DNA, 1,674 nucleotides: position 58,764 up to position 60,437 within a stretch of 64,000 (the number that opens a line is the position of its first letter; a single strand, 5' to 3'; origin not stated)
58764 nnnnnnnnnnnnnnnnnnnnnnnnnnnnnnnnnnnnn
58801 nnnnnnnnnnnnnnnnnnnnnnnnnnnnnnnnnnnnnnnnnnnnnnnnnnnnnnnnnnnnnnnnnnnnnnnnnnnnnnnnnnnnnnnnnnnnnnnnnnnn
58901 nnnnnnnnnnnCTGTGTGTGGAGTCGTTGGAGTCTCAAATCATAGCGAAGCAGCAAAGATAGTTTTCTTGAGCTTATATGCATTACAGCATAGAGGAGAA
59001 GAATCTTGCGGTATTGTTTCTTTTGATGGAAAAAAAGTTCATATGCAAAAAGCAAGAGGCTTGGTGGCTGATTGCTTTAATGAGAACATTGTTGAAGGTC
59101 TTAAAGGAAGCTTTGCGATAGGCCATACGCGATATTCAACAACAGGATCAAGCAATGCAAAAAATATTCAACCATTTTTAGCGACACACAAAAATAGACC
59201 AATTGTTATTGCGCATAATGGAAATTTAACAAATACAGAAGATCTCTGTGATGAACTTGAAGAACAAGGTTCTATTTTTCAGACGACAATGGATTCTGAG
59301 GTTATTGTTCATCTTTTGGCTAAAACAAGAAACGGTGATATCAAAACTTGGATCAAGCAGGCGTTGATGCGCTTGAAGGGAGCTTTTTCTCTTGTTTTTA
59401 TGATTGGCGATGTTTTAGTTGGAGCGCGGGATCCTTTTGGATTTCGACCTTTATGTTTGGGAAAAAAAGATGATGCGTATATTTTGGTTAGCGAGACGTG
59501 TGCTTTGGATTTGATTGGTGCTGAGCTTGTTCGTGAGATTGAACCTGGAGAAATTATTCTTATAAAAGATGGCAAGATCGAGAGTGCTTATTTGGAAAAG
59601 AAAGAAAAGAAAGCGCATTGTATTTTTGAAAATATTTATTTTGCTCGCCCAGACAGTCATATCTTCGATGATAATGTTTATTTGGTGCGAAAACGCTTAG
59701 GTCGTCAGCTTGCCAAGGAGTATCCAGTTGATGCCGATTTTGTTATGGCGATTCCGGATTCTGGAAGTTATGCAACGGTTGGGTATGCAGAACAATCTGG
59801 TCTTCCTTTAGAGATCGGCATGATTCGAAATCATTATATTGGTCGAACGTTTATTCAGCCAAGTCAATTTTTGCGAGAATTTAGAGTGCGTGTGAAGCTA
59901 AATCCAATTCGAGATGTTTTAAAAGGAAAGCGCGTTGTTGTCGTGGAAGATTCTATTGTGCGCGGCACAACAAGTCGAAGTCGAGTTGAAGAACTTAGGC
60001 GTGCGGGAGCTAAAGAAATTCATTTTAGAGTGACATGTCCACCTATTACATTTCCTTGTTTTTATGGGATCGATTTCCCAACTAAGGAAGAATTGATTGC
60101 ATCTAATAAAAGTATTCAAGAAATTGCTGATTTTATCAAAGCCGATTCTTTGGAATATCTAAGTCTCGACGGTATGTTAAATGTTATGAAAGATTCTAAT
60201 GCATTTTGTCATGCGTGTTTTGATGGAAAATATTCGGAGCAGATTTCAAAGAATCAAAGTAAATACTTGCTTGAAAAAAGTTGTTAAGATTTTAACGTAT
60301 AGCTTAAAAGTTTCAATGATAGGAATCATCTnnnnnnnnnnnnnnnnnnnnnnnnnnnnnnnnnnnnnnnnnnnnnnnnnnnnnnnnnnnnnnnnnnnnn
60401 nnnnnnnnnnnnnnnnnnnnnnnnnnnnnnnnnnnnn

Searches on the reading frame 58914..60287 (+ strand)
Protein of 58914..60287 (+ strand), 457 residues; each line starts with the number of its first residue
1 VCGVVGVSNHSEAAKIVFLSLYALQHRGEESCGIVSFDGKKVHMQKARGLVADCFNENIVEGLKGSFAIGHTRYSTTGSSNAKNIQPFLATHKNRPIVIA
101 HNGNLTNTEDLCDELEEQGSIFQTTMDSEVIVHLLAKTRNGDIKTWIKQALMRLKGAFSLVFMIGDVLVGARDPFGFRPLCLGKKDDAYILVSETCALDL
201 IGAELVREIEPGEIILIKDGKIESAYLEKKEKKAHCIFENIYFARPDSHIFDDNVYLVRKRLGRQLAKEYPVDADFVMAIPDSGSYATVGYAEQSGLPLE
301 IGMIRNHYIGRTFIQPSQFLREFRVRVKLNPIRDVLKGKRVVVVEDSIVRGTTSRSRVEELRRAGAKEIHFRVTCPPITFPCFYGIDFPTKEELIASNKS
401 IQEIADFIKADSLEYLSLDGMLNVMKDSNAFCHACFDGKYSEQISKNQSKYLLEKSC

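Call 3: search_protein_families(library=ncbifam, proteins=[window:58914-60287:+], max_evalue=0.00001)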
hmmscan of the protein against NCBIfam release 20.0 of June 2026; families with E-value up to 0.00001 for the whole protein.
window:58914-60287:+ (457 aa): 7 families
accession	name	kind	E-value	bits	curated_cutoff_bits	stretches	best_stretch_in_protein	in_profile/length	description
TIGR01134.1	purF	equivalog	3.7e-155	517.5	350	1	2-440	1-431/432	amidophosphoribosyltransferase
NF001484.0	PRK00331.1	subfamily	7.4e-38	130.3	381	1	1-233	1-232/601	isomerizing glutamine--fructose-6-phosphate transaminase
TIGR01135.1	glmS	equivalog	3.7e-33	114.9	418.05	1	2-233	1-233/607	glutamine--fructose-6-phosphate transaminase (isomerizing)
TIGR01536.1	asn_synth_AEB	equivalog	9.3e-22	77.7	267.1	1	2-202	1-170/517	asparagine synthase (glutamine-hydrolyzing)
NF006949.0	PRK09431.1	equivalog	2.4e-15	56.1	499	1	67-234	44-199/554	asparagine synthase B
TIGR03108.1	eps_aminotran_1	hypoth_equivalog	4.1e-13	48.9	816.9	1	66-211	43-178/628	XrtA/PEP-CTERM system amidotransferase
TIGR03104.1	trio_amidotrans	equivalog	3.6e-11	42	570.1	1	32-198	5-165/589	N-acetylglutaminylglutamine amidotransferase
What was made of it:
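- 58914..60287 (+): purF, amidophosphoribosyltransferase. TIGR01134 517.5 bits against cutoff 350 (call 3).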

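Call 4: search_protein_families(library=pfam, proteins=[window:58914-60287:+], max_evalue=0.00001)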
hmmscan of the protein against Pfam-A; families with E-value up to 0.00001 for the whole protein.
window:58914-60287:+ (457 aa): 4 families
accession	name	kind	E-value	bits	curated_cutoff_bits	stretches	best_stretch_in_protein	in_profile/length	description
PF13537.11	GATase_7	-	8.5e-22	77.9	25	1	72-198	2-121/123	Glutamine amidotransferase domain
PF13522.11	GATase_6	-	3.8e-19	69.4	27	1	64-191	9-127/130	Glutamine amidotransferase domain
PF13230.11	GATase_4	-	5.3e-11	42.4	23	1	1-113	1-119/272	Glutamine amidotransferases class-II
PF00156.33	Pribosyltran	-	8.4e-06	25.6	26.3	0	261-375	17-124/158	Phosphoribosyl transferase domain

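Call 42: find_homologous_proteins(query=window:58914-60287:+, max_evalue=1e-30)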
Query window:58914-60287:+ (457 aa): 8000 proteins with E <= 1e-30 among 8000 candidates; the best 120 are listed.
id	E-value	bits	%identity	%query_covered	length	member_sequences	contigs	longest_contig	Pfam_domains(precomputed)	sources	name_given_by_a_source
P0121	0.0e+0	1038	100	100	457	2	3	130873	PF13230.12,PF00156.34,PF13522.12,PF13537.12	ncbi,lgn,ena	-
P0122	3.5e-279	944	88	100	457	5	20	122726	PF13230.12,PF00156.34,PF13522.12,PF13537.12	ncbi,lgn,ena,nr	ncbi:MAG: amidophosphoribosyltransferase [Candidatus Aceula lacicola]|nr:amidophosphoribosyltransfer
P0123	1.7e-272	922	87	100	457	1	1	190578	PF13230.12,PF00156.34,PF13522.12,PF13537.12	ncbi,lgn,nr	ncbi:MAG: amidophosphoribosyltransferase [Candidatus Omnitrophica bacterium]|nr:amidophosphoribosylt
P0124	6.5e-247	838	78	99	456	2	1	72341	PF13230.12,PF00156.34,PF13522.12,PF13537.12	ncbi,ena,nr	ncbi:MAG: amidophosphoribosyltransferase [Candidatus Aceula meridiana]|nr:amidophosphoribosyltransfe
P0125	1.0e-242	824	77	99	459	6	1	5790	PF13230.12,PF00156.34,PF13522.12,PF13537.12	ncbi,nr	ncbi:MAG: amidophosphoribosyltransferase [Candidatus Omnitrophica bacterium]|nr:amidophosphoribosylt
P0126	1.9e-241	820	77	99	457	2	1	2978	PF13230.12,PF00156.34,PF13522.12,PF13537.12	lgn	-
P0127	8.8e-241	818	77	100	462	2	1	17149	PF13230.12,PF00156.34,PF13522.12,PF13537.12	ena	-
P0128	6.0e-240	815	76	99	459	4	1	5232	PF13230.12,PF00156.34,PF13522.12,PF13537.12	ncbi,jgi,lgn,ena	ncbi:MAG: amidophosphoribosyltransferase [Candidatus Omnitrophota bacterium]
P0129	7.9e-239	811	76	100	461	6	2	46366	PF13230.12,PF00156.34,PF13522.12,PF13537.12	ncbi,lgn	-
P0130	9.2e-239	811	77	99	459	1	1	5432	PF13230.12,PF00156.34,PF13522.12,PF00310.27,PF13537.12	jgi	jgi:amidophosphoribosyltransferase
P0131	3.5e-238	809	76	100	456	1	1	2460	PF13230.12,PF00156.34,PF13522.12,PF13537.12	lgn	-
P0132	2.7e-236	803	76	100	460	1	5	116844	PF13230.12,PF00156.34,PF13522.12,PF00310.27,PF13537.12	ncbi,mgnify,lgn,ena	mgnify:CR=1 FL=1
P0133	3.2e-236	803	74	100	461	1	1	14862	PF13230.12,PF00156.34,PF13522.12,PF13537.12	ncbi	-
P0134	9.9e-235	798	74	99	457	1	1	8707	PF13230.12,PF00156.34,PF13522.12,PF13537.12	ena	-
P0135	1.4e-231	787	73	99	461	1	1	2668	PF13230.12,PF00156.34,PF13522.12,PF13537.12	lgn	-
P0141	1.8e-229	780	72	99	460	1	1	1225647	PF13230.12,PF00156.34,PF13522.12,PF13537.12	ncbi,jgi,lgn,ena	ncbi:MAG: amidophosphoribosyltransferase [Candidatus Omnitrophota bacterium]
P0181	4.7e-225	766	72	100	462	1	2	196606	PF13230.12,PF00156.34,PF13522.12,PF13537.12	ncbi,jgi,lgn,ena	-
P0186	1.1e-224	765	70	100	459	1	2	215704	PF13230.12,PF00156.34,PF13522.12,PF13537.12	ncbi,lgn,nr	ncbi:MAG: amidophosphoribosyltransferase [Candidatus Omnitrophota bacterium]|nr:amidophosphoribosylt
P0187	1.1e-224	764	71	99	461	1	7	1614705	PF13230.12,PF00156.34,PF13522.12,PF13537.12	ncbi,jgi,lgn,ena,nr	ncbi:MAG TPA: amidophosphoribosyltransferase [Candidatus Omnitrophota bacterium]|nr:amidophosphoribo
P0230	1.9e-221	754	71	99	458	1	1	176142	PF13230.12,PF00156.34,PF13522.12,PF13537.12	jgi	jgi:amidophosphoribosyltransferase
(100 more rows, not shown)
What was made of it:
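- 58914..60287 (+): 70-88% identical across Omnitrophota (call 42).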

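Call 43: find_encoding_contigs(protein=P0123, flank=10000, max_places=1)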
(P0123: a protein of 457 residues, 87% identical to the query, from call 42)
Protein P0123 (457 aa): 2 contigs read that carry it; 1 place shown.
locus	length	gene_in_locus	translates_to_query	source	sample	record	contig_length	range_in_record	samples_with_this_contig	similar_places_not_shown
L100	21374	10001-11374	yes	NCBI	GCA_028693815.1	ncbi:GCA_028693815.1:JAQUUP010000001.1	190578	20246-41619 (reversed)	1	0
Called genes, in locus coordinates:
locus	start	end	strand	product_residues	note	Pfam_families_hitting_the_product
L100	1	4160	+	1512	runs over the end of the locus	PF00310:GATase_2, PF04898:Glu_syn_central, PF01645:Glu_synthase, PF01493:GXGXG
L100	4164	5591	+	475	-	PF14691:Fer4_20, PF00070:Pyr_redox (faint), PF00890:FAD_binding_2 (weak), PF01266:DAO (weak), PF03486:HI0933_like (weak), PF07992:Pyr_redox_2, PF12831:FAD_oxidored (weak), PF13450:NAD_binding_8, +2 more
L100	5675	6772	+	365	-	PF00988:CPSase_sm_chain, PF00117:GATase, PF07722:Peptidase_C26 (faint)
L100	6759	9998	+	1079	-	PF25596:CPSase_L_D1, PF02222:ATP-grasp (weak), PF02786:CPSase_L_D2, PF02787:CPSase_L_D3, PF25596:CPSase_L_D1, PF02222:ATP-grasp, PF02786:CPSase_L_D2, PF02142:MGS, +4 more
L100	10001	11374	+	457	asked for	PF13230:GATase_4, PF13522:GATase_6, PF13537:GATase_7, PF00156:Pribosyltran (weak)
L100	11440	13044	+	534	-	PF06418:CTP_synth_N, PF00117:GATase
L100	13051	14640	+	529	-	-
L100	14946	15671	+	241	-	PF06790:UPF0259 (weak)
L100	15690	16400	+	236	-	PF00834:Ribul_P_3_epim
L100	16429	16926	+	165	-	-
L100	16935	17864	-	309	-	PF00072:Response_reg, PF00990:GGDEF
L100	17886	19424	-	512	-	PF13492:GAF_3, PF00512:HisKA, PF02518:HATPase_c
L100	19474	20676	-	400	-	PF08495:FIST, PF10442:FIST_C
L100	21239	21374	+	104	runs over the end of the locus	PF13411:MerR_1 (weak)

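Call 44: find_encoding_contigs(protein=P0124, flank=10000, max_places=1)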
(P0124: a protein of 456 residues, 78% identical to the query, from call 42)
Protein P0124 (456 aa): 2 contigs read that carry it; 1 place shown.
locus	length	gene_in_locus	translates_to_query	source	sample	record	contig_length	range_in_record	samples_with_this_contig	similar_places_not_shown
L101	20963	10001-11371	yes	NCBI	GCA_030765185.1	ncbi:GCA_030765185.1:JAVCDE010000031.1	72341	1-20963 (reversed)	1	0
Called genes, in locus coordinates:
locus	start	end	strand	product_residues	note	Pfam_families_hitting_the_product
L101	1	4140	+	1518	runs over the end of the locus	PF00310:GATase_2, PF04898:Glu_syn_central, PF01645:Glu_synthase, PF01493:GXGXG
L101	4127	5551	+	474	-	PF14691:Fer4_20, PF00070:Pyr_redox (faint), PF01266:DAO (weak), PF01946:Thi4 (weak), PF03486:HI0933_like (weak), PF07992:Pyr_redox_2, PF12831:FAD_oxidored (weak), PF13450:NAD_binding_8, +3 more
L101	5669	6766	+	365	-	PF00988:CPSase_sm_chain, PF00117:GATase, PF07722:Peptidase_C26 (faint)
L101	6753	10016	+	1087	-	PF25596:CPSase_L_D1, PF02222:ATP-grasp, PF02786:CPSase_L_D2, PF02787:CPSase_L_D3, PF25596:CPSase_L_D1, PF02786:CPSase_L_D2, PF02222:ATP-grasp, PF07478:Dala_Dala_lig_C, +5 more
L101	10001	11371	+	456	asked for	PF13230:GATase_4, PF13522:GATase_6, PF13537:GATase_7, PF00156:Pribosyltran (weak)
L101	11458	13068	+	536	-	PF06418:CTP_synth_N, PF00117:GATase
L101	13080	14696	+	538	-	PF14264:Glucos_trans_II (weak)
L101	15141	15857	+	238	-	PF00834:Ribul_P_3_epim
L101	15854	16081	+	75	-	-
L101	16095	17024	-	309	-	PF00072:Response_reg, PF00990:GGDEF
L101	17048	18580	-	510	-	PF13492:GAF_3 (weak), PF00512:HisKA, PF02518:HATPase_c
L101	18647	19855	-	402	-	PF08495:FIST, PF10442:FIST_C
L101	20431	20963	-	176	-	?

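Call 45: find_encoding_contigs(protein=P0141, flank=10000, max_places=1)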
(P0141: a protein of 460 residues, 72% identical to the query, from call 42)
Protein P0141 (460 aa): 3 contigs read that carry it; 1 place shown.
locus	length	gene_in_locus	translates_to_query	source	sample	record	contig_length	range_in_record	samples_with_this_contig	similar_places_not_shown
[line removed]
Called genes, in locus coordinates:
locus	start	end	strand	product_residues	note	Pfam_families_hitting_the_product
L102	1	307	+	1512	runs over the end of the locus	PF00310:GATase_2, PF04898:Glu_syn_central, PF01645:Glu_synthase, PF01493:GXGXG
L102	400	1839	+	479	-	PF14691:Fer4_20, PF00070:Pyr_redox (faint), PF00890:FAD_binding_2 (weak), PF01266:DAO (weak), PF03486:HI0933_like (weak), PF07992:Pyr_redox_2, PF12831:FAD_oxidored (weak), PF13450:NAD_binding_8, +1 more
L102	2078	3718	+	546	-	PF01645:Glu_synthase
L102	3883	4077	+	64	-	-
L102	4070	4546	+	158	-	PF04020:Phage_holin_4_2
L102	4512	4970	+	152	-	PF04115:Ureidogly_lyase (faint)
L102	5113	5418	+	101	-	-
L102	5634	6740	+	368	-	PF00988:CPSase_sm_chain, PF00117:GATase, PF07722:Peptidase_C26 (weak)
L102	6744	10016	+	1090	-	PF25596:CPSase_L_D1, PF02222:ATP-grasp, PF02786:CPSase_L_D2, PF02787:CPSase_L_D3, PF25596:CPSase_L_D1, PF02222:ATP-grasp, PF02786:CPSase_L_D2, PF02142:MGS, +4 more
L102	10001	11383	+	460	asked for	PF13230:GATase_4 (weak), PF13522:GATase_6, PF13537:GATase_7, PF00156:Pribosyltran (weak)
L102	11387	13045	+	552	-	PF01656:CbiA (weak), PF06418:CTP_synth_N, PF00117:GATase, PF07722:Peptidase_C26 (weak)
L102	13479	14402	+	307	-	-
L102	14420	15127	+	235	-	PF00834:Ribul_P_3_epim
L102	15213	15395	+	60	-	PF04964:Flp_Fap (weak)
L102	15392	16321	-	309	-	PF00072:Response_reg, PF00990:GGDEF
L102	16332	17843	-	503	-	PF01590:GAF (weak), PF13185:GAF_2 (weak), PF13492:GAF_3, PF00512:HisKA, PF02518:HATPase_c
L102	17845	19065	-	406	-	PF08495:FIST, PF10442:FIST_C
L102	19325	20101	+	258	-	PF12740:PETase (weak), PF01738:DLH, PF00326:Peptidase_S9 (faint)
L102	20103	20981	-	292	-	PF00005:ABC_tran, PF13304:AAA_21 (weak)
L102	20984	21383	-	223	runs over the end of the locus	PF00528:BPD_transp_1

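Call 46: find_encoding_contigs(protein=P0187, flank=10000, max_places=1)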
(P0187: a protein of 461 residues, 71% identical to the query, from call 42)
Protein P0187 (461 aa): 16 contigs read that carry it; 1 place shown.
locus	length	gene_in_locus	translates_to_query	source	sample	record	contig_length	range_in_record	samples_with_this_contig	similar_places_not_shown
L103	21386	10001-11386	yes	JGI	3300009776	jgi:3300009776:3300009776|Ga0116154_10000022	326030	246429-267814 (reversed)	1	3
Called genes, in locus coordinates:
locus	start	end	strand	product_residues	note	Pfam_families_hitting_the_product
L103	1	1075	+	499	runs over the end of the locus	PF14691:Fer4_20, PF00070:Pyr_redox (faint), PF01266:DAO (faint), PF03486:HI0933_like (faint), PF07992:Pyr_redox_2, PF13450:NAD_binding_8, PF13738:Pyr_redox_3 (faint), PF01593:Amino_oxidase (faint)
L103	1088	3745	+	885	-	PF01326:PPDK_N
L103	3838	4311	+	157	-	PF04020:Phage_holin_4_2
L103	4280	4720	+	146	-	-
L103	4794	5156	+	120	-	-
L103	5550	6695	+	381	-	PF00988:CPSase_sm_chain, PF00117:GATase, PF07722:Peptidase_C26 (weak)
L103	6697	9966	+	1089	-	PF25596:CPSase_L_D1, PF02222:ATP-grasp (weak), PF02786:CPSase_L_D2, PF02787:CPSase_L_D3, PF25596:CPSase_L_D1, PF02222:ATP-grasp, PF02786:CPSase_L_D2, PF02142:MGS, +3 more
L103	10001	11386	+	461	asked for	PF13230:GATase_4 (weak), PF13522:GATase_6, PF13537:GATase_7, PF00156:Pribosyltran (weak)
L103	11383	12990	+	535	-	PF01656:CbiA (faint), PF06418:CTP_synth_N, PF00117:GATase, PF07722:Peptidase_C26 (weak)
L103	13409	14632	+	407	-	-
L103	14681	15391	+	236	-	PF00834:Ribul_P_3_epim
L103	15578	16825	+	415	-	-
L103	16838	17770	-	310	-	PF00072:Response_reg, PF00990:GGDEF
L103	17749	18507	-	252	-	PF00072:Response_reg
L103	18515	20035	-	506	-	PF01590:GAF (weak), PF13185:GAF_2, PF13492:GAF_3, PF00512:HisKA, PF02518:HATPase_c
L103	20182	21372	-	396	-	PF08495:FIST, PF10442:FIST_C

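Call 71: find_encoding_contigs(protein=P0186, flank=10000, max_places=1)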
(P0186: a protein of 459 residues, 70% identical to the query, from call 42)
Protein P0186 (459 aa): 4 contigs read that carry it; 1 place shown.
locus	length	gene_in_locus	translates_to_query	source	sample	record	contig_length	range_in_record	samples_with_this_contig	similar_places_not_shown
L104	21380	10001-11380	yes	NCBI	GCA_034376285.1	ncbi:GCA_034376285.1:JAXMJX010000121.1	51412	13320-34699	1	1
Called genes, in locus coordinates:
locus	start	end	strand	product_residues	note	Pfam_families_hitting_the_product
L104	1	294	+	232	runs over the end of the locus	-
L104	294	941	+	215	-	-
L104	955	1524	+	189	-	-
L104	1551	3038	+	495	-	PF00370:FGGY_N, PF02782:FGGY_C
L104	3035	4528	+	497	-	PF00890:FAD_binding_2 (faint), PF01266:DAO, PF01494:FAD_binding_3 (faint), PF12831:FAD_oxidored (weak), PF13450:NAD_binding_8 (weak), PF16901:DAO_C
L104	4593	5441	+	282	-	PF00459:Inositol_P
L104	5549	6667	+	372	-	PF00988:CPSase_sm_chain, PF00117:GATase, PF07722:Peptidase_C26 (weak)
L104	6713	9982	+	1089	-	PF25596:CPSase_L_D1, PF02222:ATP-grasp (weak), PF02786:CPSase_L_D2, PF02787:CPSase_L_D3, PF25596:CPSase_L_D1, PF02655:ATP-grasp_3, PF02786:CPSase_L_D2, PF02142:MGS, +4 more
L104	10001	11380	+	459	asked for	PF13230:GATase_4, PF13522:GATase_6, PF13537:GATase_7, PF00156:Pribosyltran (weak)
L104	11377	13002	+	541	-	PF06418:CTP_synth_N, PF00117:GATase, PF07722:Peptidase_C26 (weak)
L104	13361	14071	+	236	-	PF00834:Ribul_P_3_epim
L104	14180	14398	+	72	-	-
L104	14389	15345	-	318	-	PF00072:Response_reg, PF00990:GGDEF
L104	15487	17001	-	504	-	PF01590:GAF (weak), PF00512:HisKA, PF02518:HATPase_c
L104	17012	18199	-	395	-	PF08495:FIST, PF10442:FIST_C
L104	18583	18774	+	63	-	PF14255:Zn_ribbon_21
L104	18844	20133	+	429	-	-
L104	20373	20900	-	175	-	PF13453:Zn_ribbon_TFIIB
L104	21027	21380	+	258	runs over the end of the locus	PF01738:DLH, PF12146:Hydrolase_4 (faint), PF00326:Peptidase_S9 (faint)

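Call 72: find_encoding_contigs(protein=P0181, flank=10000, max_places=1)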
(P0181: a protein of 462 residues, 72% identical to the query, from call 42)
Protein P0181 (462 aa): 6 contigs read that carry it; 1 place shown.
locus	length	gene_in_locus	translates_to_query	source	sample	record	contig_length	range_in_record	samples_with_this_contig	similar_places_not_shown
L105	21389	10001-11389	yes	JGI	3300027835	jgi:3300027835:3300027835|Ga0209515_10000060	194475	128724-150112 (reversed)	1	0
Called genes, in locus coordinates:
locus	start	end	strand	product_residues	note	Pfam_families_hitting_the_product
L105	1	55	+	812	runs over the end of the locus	PF13490:zf-HC2 (weak), PF12450:vWF_A, PF00092:VWA, PF13519:VWA_2, PF13768:VWA_3, PF12034:YfbK_C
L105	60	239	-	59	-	-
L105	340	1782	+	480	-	PF20154:LNT_N, PF00795:CN_hydrolase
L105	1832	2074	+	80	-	PF07927:HicA_toxin (weak)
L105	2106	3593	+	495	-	PF00370:FGGY_N, PF02782:FGGY_C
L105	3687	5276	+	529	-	PF00890:FAD_binding_2 (faint), PF01266:DAO, PF13450:NAD_binding_8 (weak), PF16901:DAO_C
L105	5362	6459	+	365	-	PF00988:CPSase_sm_chain, PF00117:GATase, PF07722:Peptidase_C26 (faint)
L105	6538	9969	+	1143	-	PF25596:CPSase_L_D1, PF02222:ATP-grasp (weak), PF02786:CPSase_L_D2, PF02787:CPSase_L_D3, PF25596:CPSase_L_D1, PF02222:ATP-grasp (weak), PF02786:CPSase_L_D2, PF02142:MGS, +4 more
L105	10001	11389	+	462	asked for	PF13230:GATase_4, PF13522:GATase_6, PF13537:GATase_7, PF00156:Pribosyltran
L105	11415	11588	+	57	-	-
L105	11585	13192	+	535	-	PF06418:CTP_synth_N, PF00117:GATase, PF07722:Peptidase_C26 (faint)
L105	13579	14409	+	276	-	-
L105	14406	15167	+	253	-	PF00834:Ribul_P_3_epim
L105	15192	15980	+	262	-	-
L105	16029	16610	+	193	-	-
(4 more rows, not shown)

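Call 73: find_encoding_contigs(protein=P0230, flank=10000, max_places=1)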
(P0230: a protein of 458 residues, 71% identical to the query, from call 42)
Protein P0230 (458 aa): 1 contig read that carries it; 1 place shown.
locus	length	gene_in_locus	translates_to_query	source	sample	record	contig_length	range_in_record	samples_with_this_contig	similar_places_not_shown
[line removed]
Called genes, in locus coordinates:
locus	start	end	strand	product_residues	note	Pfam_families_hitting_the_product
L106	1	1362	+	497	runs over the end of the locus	PF00370:FGGY_N, PF02782:FGGY_C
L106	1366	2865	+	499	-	PF00890:FAD_binding_2 (faint), PF01266:DAO, PF16901:DAO_C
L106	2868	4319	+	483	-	PF13598:DUF4139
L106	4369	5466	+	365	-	-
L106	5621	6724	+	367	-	PF00988:CPSase_sm_chain, PF00117:GATase, PF07722:Peptidase_C26 (faint)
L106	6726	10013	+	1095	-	PF25596:CPSase_L_D1, PF02222:ATP-grasp (weak), PF02786:CPSase_L_D2, PF02787:CPSase_L_D3, PF25596:CPSase_L_D1, PF02786:CPSase_L_D2, PF02222:ATP-grasp (weak), PF02142:MGS, +4 more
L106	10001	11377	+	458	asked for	PF13230:GATase_4 (weak), PF13522:GATase_6, PF13537:GATase_7, PF00156:Pribosyltran (weak)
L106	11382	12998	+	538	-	PF06418:CTP_synth_N, PF00117:GATase, PF07722:Peptidase_C26 (faint)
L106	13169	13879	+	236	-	PF00834:Ribul_P_3_epim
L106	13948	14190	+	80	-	-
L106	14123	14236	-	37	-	-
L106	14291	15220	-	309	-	PF00072:Response_reg, PF00990:GGDEF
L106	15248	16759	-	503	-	PF01590:GAF (weak), PF13185:GAF_2, PF13492:GAF_3, PF00512:HisKA, PF02518:HATPase_c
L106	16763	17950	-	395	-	PF08495:FIST, PF10442:FIST_C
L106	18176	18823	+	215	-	PF13640:2OG-FeII_Oxy_3, PF13661:2OG-FeII_Oxy_4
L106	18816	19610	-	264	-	PF03372:Exo_endo_phos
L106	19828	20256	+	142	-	PF11399:DUF3192 (faint)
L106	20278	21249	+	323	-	PF02390:Methyltransf_4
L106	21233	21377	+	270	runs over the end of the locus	PF00768:Peptidase_S11, PF13354:Beta-lactamase2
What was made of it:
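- U2 lies behind glpK/glpD in L104-L106 (calls 71-73). PurF is 70-88% identical across the phylum and always sits in this context (calls 42-46, 71-73).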
